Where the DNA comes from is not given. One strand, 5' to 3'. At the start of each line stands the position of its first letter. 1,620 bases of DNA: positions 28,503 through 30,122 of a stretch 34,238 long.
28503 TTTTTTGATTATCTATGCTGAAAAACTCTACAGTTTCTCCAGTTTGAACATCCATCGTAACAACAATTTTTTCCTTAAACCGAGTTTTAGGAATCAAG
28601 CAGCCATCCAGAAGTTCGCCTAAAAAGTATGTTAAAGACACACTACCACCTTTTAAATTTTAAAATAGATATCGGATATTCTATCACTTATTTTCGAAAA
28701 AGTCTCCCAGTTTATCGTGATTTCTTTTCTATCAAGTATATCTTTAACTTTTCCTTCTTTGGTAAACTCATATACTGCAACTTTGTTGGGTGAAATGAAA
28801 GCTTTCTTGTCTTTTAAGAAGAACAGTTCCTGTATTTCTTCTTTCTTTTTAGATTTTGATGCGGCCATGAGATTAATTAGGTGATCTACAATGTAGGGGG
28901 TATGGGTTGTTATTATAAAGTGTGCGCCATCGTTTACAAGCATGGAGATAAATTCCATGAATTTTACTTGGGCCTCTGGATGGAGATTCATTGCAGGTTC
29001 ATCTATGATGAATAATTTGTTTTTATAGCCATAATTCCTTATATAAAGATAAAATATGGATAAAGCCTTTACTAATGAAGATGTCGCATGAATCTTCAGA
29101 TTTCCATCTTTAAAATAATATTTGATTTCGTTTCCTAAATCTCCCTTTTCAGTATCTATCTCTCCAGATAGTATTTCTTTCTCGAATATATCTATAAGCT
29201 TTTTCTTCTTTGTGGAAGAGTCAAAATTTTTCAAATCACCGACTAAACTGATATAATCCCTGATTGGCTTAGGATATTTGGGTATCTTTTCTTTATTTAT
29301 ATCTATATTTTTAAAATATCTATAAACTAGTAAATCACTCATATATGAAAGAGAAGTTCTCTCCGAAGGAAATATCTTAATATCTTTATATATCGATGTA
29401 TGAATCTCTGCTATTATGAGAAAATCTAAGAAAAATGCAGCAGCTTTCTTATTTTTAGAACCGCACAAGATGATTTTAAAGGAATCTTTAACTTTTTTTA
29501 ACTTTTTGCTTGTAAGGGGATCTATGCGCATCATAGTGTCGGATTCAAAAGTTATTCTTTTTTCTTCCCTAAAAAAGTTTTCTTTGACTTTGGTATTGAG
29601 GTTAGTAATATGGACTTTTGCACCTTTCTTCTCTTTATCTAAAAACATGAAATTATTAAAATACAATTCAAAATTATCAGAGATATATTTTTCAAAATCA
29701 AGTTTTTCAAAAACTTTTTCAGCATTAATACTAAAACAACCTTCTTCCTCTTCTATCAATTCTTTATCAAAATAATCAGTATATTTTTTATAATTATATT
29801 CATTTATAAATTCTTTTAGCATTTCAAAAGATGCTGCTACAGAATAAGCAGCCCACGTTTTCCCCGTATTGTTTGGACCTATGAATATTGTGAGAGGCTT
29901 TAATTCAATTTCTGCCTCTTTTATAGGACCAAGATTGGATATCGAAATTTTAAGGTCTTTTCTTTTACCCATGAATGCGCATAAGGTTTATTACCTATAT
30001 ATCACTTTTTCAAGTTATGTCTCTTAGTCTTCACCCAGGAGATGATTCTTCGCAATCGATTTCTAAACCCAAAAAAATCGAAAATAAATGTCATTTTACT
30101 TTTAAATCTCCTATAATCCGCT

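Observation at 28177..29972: Candidate novel two-gene defence system: ABC/AAA_15-21-type ATPase translationally coupled to a small PD-(D/E)xK-like protein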

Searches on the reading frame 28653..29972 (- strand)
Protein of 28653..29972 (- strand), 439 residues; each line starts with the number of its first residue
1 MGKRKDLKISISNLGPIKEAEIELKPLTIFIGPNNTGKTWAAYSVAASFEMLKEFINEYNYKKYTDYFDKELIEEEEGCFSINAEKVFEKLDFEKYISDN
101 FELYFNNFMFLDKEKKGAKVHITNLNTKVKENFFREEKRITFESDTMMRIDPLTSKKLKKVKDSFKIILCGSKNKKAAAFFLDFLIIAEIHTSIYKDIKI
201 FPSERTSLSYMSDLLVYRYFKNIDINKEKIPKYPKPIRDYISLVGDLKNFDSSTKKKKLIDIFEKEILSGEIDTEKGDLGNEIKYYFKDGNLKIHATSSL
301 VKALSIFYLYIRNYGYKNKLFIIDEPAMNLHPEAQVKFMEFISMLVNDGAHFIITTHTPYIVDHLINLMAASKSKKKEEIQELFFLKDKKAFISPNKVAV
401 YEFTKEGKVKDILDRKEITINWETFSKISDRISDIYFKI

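Call 3: search_protein_families(library=pfam, proteins=[window:28653-29972:-], max_evalue=1)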
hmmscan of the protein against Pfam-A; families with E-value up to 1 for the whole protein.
window:28653-29972:- (439 aa): 7 families
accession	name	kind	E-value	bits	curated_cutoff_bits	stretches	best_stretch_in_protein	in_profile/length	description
PF13175.12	AAA_15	-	9.7e-22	78.5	32.1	1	8-362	5-374/374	AAA ATPase domain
PF13304.12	AAA_21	-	5.5e-11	43.5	27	1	47-363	58-304/304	AAA domain, putative AbiEii toxin, Type IV TA system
PF02463.25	SMC_N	-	0.03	14.2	40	1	272-375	113-215/220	RecF/RecN/SMC N terminal domain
PF21975.1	ASNSD1-SEP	-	0.054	14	27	1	361-418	37-94/96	ASNSD1 upstream open reading frame protein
PF00004.35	AAA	-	0.064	14.1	21.2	1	29-50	2-23/131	ATPase family associated with various cellular activities (AAA)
PF02562.22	PhoH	-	0.12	12.3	27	0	22-49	16-43/205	PhoH-like protein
PF12949.13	HeH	-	0.88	9.8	28.9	1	250-265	20-35/35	HeH/LEM domain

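Call 4: search_protein_families(library=padloc, proteins=[window:28653-29972:-], max_evalue=1)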
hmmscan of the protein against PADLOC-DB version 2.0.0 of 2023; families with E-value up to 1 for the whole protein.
window:28653-29972:- (439 aa): 73 families (the best 25 are shown)
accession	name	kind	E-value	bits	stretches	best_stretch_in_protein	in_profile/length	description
PDLC04033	PD-T4-4_A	-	8e-47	158.5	1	8-430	2-445/460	-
PDLC04032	PD-T4-4_A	-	1.3e-39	134.5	2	224-430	245-456/474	-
PDLC04664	PDC-M47A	-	4.1e-31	106.4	1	7-411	1-415/461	-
PDLC02979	AriA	-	9.5e-25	86.1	1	8-362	5-373/373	-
PDLC03878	NsnB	-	2.8e-20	71.4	1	8-411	4-326/345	-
PDLC04710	PDC-M56A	-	1.6e-18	64.8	2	319-436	242-374/382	-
PDLC04214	HEC-02A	-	3.6e-18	64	2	242-375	160-294/338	-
PDLC04562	PDC-M29A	-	1.5e-15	55.3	2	280-418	232-382/410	-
PDLC00283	PtuA1|PtuA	-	1.1e-13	49.2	1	289-365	269-347/448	AAA ATPase domain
PDLC02358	Old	-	2.3e-13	47.8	2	313-374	280-341/578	Old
PDLC00266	PtuA1|PtuA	-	1.5e-12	45.6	1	282-365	297-383/483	AAA ATPase domain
PDLC00296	PtuA1|PtuA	-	1.9e-12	44.7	1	292-364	308-382/507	AAA ATPase domain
PDLC02980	AriA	-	3.1e-12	45.1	1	27-363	1-304/304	-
PDLC04175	HEC-01A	-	6.3e-11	39.9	2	8-138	8-138/363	-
PDLC00067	GajA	-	4e-10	36.8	2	8-60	7-59/604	AAA ATPase domain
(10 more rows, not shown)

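Call 5: search_protein_families(library=ncbifam, proteins=[window:28653-29972:-], max_evalue=1)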
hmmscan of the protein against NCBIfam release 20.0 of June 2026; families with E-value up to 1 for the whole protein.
window:28653-29972:- (439 aa): 21 families
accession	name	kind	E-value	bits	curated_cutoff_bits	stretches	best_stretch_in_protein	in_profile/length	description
TIGR01166.1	cbiO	subfamily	0.00053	19.5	211.8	1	317-357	145-185/190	cobalt ABC transporter, ATP-binding protein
TIGR03608.1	L_ocin_972_ABC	subfamily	0.00072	19.1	254.85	1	318-364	153-199/206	putative bacteriocin export ABC transporter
TIGR02673.1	FtsE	equivalog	0.0021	17.7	264.85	1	318-364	156-202/214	cell division ATP-binding protein FtsE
NF047739.1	antiphage_MADS3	equivalog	0.0021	17.3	420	0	9-39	5-35/427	methylation-associated defense system AAA family ATPase MAD3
NF010851.0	PRK14258.1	subfamily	0.003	17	425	1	311-400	162-252/261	phosphate ABC transporter ATP-binding protein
TIGR04521.1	ECF_ATPase_2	equivalog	0.004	16.3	330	1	317-389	162-238/279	energy-coupling factor transporter ATPase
TIGR01189.1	ccmA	equivalog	0.0053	16.4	131.6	1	317-363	145-191/198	heme ABC exporter ATP-binding protein CcmA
NF010860.0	PRK14267.1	equivalog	0.017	14.8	412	1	310-361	160-210/253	phosphate ABC transporter ATP-binding protein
NF007027.0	PRK09493.1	equivalog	0.018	14.4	379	1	312-358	149-195/240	glutamine ABC transporter ATP-binding protein GlnQ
TIGR00630.1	uvra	equivalog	0.021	13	729.8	1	319-361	851-893/924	excinuclease ABC subunit UvrA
TIGR01188.1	drrA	subfamily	0.039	13.3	312.45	1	320-367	145-192/302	daunorubicin resistance ABC transporter, ATP-binding protein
NF010159.0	PRK13638.1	equivalog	0.04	13.3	489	1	318-358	155-195/271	energy-coupling factor ABC transporter ATP-binding protein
NF040873.1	AztA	equivalog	0.048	13.2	220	1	318-360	138-180/191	zinc ABC transporter ATP-binding protein AztA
NF010060.0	PRK13537.1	equivalog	0.05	12.5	521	1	317-361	164-208/314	nodulation factor ABC transporter ATP-binding protein NodI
TIGR00972.1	3a0107s01c2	equivalog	0.057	12.8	343.2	0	317-357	162-201/248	phosphate ABC transporter ATP-binding protein PstB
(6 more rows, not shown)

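Call 7: search_protein_families(library=phrogs, proteins=[window:28653-29972:-], max_evalue=1)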
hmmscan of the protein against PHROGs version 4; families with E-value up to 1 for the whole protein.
window:28653-29972:- (439 aa): 9 families
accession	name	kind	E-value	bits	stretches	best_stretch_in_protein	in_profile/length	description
phrog_14430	-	unknown function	3e-24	87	1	7-389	3-407/444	-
phrog_13167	-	unknown function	4.3e-19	69.7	2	231-434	247-456/477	-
phrog_4747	-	unknown function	1.1e-12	48.9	2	8-39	5-36/610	-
phrog_7507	-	unknown function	2.7e-10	41.2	2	55-371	182-460/483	-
phrog_3940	-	unknown function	1.1e-08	35.4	1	7-369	6-306/537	-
phrog_21420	-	unknown function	0.00025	20.7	1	317-394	525-601/654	-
phrog_293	-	moron, auxiliary metabolic gene and host takeover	0.013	14.4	1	317-375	286-345/1058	ABC transporter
phrog_1499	-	unknown function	0.024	14.9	1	8-39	7-39/427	-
phrog_19212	-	unknown function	0.033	13.8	1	316-365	358-412/550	-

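Call 17: find_homologous_proteins(query=window:28653-29972:-, max_evalue=1e-10)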
Query window:28653-29972:- (439 aa): 220 proteins with E <= 1e-10 among 8000 candidates; the best 120 are listed.
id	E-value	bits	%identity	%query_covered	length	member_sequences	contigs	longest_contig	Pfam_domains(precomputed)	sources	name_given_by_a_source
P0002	3.3e-282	954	100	100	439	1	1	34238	PF13175.13,PF13304.13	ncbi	-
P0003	1.1e-156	540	61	100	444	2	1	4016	PF13175.13,PF13304.13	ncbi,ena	-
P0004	2.2e-76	276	38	99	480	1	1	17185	PF13175.13,PF13304.13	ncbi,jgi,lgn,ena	-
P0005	2.7e-71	259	38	97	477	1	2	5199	PF13175.13,PF13304.13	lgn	-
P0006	1.7e-67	247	50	60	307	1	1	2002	PF13175.13,PF13304.13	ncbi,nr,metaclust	ncbi:hypothetical protein BEH94_07970 [Candidatus Altiarchaeales archaeon WOR_SM1_SCG]|nr:hypothetic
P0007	1.2e-61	227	34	99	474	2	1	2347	PF13175.13,PF13476.13,PF13304.13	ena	-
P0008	4.4e-61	225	36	99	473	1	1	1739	PF13175.13,PF13304.13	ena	-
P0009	6.2e-61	225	51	56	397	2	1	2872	PF13175.13,PF13304.13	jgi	-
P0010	1.4e-60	224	34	99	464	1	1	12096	PF13175.13,PF13304.13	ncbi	-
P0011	3.7e-60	222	33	99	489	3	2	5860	PF13175.13,PF13304.13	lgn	-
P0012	5.6e-60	222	35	99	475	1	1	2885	PF13175.13,PF13476.13,PF13304.13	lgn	-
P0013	6.6e-60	222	35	99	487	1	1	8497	PF13175.13,PF13476.13,PF13304.13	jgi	jgi:predicted ATPase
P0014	1.1e-59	221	35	99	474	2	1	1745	PF13175.13,PF13304.13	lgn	-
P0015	5.4e-59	219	36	99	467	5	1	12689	PF13175.13,PF02463.26,PF13304.13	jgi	jgi:predicted ATPase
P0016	9.0e-59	218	34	99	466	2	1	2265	PF13175.13,PF13304.13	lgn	-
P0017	4.0e-58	216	33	99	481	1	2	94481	PF13175.13,PF13304.13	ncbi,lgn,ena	-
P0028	6.1e-56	209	33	99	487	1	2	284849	PF13175.13,PF13476.13,PF13304.13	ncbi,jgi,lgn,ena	-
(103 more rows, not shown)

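Call 18: find_encoding_contigs(protein=P0003, flank=4000, max_places=3)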
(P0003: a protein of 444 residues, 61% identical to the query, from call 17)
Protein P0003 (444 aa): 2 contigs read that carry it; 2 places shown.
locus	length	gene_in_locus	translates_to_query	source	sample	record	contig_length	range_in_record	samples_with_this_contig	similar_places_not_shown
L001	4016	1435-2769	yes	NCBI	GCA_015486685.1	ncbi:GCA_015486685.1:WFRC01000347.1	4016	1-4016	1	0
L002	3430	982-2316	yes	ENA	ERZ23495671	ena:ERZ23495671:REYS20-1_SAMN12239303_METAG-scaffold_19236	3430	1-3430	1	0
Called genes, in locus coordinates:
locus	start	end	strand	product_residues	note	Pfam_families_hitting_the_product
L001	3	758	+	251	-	?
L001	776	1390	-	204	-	PF06695:Sm_multidrug_ex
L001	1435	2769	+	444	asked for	PF13175:AAA_15, PF13304:AAA_21 (faint)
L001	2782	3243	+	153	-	-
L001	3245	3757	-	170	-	PF00383:dCMP_cyt_deam_1, PF14437:MafB19-deam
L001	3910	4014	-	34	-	?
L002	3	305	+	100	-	?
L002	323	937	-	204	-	PF06695:Sm_multidrug_ex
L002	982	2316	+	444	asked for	PF13175:AAA_15, PF13304:AAA_21 (faint)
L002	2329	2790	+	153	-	-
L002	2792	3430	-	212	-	?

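Call 19: find_encoding_contigs(protein=P0004, flank=5000, max_places=3)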
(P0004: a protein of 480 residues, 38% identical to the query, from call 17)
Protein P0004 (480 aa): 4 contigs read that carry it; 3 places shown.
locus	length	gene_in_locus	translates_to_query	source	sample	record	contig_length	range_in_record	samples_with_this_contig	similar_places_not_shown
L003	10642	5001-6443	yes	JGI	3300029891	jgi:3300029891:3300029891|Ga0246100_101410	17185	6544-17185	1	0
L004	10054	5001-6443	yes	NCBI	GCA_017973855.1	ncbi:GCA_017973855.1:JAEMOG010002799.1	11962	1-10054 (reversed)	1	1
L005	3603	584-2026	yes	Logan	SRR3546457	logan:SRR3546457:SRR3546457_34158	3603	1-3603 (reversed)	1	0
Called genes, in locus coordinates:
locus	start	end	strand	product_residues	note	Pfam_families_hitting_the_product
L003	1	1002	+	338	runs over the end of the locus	PF26466:DNA_primase_lrg_N (weak), PF04104:DNA_primase_lrg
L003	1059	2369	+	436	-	PF18195:GatD_N, PF00710:Asparaginase, PF17763:Asparaginase_C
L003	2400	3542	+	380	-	PF00004:AAA (weak), PF25361:AAA_lid_RFC1, PF21960:RCF1-5-like_lid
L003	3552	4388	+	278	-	PF00459:Inositol_P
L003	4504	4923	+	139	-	-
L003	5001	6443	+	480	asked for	PF13175:AAA_15, PF13304:AAA_21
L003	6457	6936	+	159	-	-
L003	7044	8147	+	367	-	PF01959:DHQS, PF26558:DHQS_2nd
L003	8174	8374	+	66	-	-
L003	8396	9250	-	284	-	-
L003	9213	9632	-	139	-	-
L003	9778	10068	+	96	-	-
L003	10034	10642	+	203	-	?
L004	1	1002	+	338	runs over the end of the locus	PF26466:DNA_primase_lrg_N (weak), PF04104:DNA_primase_lrg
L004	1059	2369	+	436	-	PF18195:GatD_N, PF00710:Asparaginase, PF17763:Asparaginase_C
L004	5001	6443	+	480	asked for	PF13175:AAA_15, PF13304:AAA_21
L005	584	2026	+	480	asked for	PF13175:AAA_15, PF13304:AAA_21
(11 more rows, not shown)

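Call 27: find_encoding_contigs(protein=P0002, flank=10000, max_places=2)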
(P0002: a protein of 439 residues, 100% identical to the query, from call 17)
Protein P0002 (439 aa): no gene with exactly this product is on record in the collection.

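Call 28: find_related_loci(query=window:28653-29972:-, collection=genome_contigs, flank=6000)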
Query window:28653-29972:- (439 aa) in genome_contigs; peptide patterns used: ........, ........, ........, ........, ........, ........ (x = any residue, [..] = any of these).
216 stretches matched a pattern; 2 encode a relative of the query (tblastn E <= 1e-3); 2 distinct loci.
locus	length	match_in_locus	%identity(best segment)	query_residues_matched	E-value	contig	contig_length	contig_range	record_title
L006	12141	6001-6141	36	317-363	3e-7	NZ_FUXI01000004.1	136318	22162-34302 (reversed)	Pilibacter termitis strain ATCC BAA-1030, whole genome shotgun sequence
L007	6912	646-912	23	287-383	2e-6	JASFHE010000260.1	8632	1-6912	MAG: Desulfobacteraceae bacterium isolate D0608M12metaG_Bin_560 D0608M12metaG_FD_scaffold_655_c1, whole genome shotgun s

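Call 32: find_encoding_contigs(protein=P0017, flank=6000, max_places=2)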
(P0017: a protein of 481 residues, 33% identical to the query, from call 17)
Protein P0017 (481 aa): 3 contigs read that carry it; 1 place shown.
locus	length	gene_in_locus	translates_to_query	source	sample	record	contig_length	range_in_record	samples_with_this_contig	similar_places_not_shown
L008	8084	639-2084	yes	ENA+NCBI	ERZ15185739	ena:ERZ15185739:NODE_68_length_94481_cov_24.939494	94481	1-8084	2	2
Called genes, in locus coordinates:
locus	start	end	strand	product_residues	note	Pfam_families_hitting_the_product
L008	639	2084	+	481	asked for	PF13175:AAA_15, PF13304:AAA_21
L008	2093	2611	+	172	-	-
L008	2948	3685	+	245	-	PF09924:LPG_synthase_C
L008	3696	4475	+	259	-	PF00899:ThiF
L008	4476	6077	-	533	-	PF02776:TPP_enzyme_N, PF00205:TPP_enzyme_M, PF02775:TPP_enzyme_C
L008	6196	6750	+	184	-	PF13560:HTH_31 (weak), PF01381:HTH_3, PF07883:Cupin_2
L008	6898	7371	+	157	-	PF01862:PvlArgDC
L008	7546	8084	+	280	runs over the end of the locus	PF00491:Arginase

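Call 33: find_encoding_contigs(protein=P0028, flank=6000, max_places=2)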
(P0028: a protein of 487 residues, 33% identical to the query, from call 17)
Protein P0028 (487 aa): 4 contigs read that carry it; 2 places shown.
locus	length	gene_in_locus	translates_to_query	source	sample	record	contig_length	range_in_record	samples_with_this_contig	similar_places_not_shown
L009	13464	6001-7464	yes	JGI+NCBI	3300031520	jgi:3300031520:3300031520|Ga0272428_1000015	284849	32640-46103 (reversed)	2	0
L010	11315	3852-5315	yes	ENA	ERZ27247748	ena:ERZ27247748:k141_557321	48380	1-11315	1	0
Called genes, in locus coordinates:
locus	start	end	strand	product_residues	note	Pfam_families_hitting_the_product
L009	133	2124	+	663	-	PF21850:DUF6909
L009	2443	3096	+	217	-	PF00376:MerR, PF12728:HTH_17, PF13411:MerR_1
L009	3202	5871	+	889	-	PF00912:Transgly, PF00905:Transpeptidase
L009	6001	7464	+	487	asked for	PF13175:AAA_15, PF13476:AAA_23 (weak), PF13304:AAA_21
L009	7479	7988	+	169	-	-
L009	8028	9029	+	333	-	PF01210:NAD_Gly3P_dh_N, PF02558:ApbA, PF03446:NAD_binding_2 (weak), PF03807:F420_oxidored (faint), PF07479:NAD_Gly3P_dh_C, PF20618:GPD_NAD_C_bact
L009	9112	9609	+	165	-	-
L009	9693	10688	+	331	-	PF01112:Asparaginase_2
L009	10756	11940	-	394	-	PF00069:Pkinase, PF07714:PK_Tyr_Ser-Thr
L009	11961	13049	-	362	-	PF00480:ROK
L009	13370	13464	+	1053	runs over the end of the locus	PF02700:PurS (faint), PF18072:FGAR-AT_linker, PF00586:AIRS, PF02769:AIRS_C, PF00586:AIRS, PF02769:AIRS_C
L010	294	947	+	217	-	PF00376:MerR, PF12728:HTH_17, PF13411:MerR_1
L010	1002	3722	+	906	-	PF00912:Transgly, PF00905:Transpeptidase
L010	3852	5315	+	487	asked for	PF13175:AAA_15, PF13476:AAA_23 (weak), PF13304:AAA_21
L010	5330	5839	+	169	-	-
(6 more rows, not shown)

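Call 36: search_solved_structures(query=window:28653-29972:-, max_evalue=0.01)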
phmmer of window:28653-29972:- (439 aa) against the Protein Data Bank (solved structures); distinct sequences matched with E-value up to 0.01: 5.
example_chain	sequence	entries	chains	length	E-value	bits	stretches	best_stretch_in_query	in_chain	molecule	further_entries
6p74_A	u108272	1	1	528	2.6e-06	30.2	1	305-373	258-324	Putative ATP-dependent endonuclease of the OLD family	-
6n9l_A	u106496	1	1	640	0.00082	21.9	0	318-368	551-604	UvrABC system protein A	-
7sh1_A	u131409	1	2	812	0.0012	21.4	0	318-376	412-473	Excinuclease ABC subunit UvrA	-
3pih_A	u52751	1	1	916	0.0018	20.8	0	318-368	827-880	UvrABC system protein A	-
22bu_B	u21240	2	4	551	0.0033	20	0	307-385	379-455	AAA family ATPase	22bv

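Call 43: find_related_loci(query=A3, collection=metagenome_contigs, flank=5000)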
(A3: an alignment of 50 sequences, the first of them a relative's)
Query A3 (439 aa) in metagenome_contigs; peptide patterns used: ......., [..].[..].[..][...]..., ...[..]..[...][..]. (x = any residue, [..] = any of these).
600 stretches matched a pattern (row limit reached: there are more); 3 encode a relative of the query (tblastn E <= 1e-3); 3 distinct loci.
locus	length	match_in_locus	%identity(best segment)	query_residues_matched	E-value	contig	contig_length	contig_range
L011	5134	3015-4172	27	9-381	6e-28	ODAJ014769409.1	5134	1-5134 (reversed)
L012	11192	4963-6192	29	7-403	9e-26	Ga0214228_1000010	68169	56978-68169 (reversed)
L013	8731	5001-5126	31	316-357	8e-7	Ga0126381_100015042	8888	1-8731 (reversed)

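Call 45: find_related_loci(query=A3, collection=viral_contigs, flank=5000)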
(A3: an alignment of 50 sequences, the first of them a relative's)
Query A3 (439 aa) in viral_contigs; peptide patterns used: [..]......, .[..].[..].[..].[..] (x = any residue, [..] = any of these).
85 stretches matched a pattern; 7 encode a relative of the query (tblastn E <= 1e-3); 7 distinct loci.
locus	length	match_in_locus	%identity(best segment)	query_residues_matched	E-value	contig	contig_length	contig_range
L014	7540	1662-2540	32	4-439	9e-29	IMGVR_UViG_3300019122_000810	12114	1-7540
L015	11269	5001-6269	25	7-415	1e-23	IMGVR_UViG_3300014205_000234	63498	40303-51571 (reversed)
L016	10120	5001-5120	47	15-54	9e-7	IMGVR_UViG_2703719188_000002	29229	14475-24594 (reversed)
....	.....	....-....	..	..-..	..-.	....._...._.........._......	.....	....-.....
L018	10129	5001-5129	40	22-56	4e-5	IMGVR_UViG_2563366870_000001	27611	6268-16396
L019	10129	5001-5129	40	22-56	4e-5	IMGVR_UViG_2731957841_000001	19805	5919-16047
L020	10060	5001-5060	65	22-41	1e-4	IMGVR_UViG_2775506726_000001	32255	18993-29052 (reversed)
